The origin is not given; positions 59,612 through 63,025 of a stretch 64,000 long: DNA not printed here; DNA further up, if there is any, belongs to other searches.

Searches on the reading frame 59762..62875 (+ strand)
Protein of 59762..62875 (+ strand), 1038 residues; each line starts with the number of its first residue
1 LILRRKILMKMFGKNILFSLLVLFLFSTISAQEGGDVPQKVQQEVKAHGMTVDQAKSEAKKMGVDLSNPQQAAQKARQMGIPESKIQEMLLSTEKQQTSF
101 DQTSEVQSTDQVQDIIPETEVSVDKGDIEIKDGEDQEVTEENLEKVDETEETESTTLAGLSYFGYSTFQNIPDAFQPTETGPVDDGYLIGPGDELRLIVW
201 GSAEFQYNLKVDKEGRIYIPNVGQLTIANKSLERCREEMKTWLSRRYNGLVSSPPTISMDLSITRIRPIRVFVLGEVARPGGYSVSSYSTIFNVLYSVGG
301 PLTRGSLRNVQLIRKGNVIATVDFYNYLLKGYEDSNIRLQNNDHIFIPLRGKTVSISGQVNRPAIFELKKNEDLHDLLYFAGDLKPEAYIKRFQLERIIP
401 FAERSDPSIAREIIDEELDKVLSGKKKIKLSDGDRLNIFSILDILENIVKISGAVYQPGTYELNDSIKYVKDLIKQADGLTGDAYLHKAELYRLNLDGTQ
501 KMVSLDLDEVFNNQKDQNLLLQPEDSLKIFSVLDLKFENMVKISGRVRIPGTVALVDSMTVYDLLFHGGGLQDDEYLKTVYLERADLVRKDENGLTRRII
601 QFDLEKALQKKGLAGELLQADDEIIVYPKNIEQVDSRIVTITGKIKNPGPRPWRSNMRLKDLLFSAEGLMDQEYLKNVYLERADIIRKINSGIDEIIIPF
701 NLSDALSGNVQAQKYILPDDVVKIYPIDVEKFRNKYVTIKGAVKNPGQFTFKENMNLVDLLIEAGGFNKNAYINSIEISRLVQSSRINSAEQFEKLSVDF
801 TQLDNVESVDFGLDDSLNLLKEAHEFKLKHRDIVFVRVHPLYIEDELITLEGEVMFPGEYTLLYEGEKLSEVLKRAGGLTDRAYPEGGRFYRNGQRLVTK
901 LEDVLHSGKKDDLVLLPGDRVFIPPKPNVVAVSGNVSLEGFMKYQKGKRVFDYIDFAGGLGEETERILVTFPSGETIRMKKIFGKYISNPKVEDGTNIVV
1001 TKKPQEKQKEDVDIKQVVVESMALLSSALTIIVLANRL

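Call 35: search_protein_families(library=pfam, proteins=[window:59762-62875:+], max_evalue=0.0001)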
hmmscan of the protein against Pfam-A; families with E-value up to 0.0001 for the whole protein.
window:59762-62875:+ (1038 aa): 3 families
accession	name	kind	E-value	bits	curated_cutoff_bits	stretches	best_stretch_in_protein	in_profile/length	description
PF10531.15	SLBB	-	3.7e-66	219.2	27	6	736-783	1-47/55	SLBB domain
PF22461.2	SLBB_2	-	5.1e-47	158.3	27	3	449-527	3-77/79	SLBB domain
PF02563.21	Poly_export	-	2.1e-17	63.5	28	1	183-247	3-66/77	Polysaccharide biosynthesis/export protein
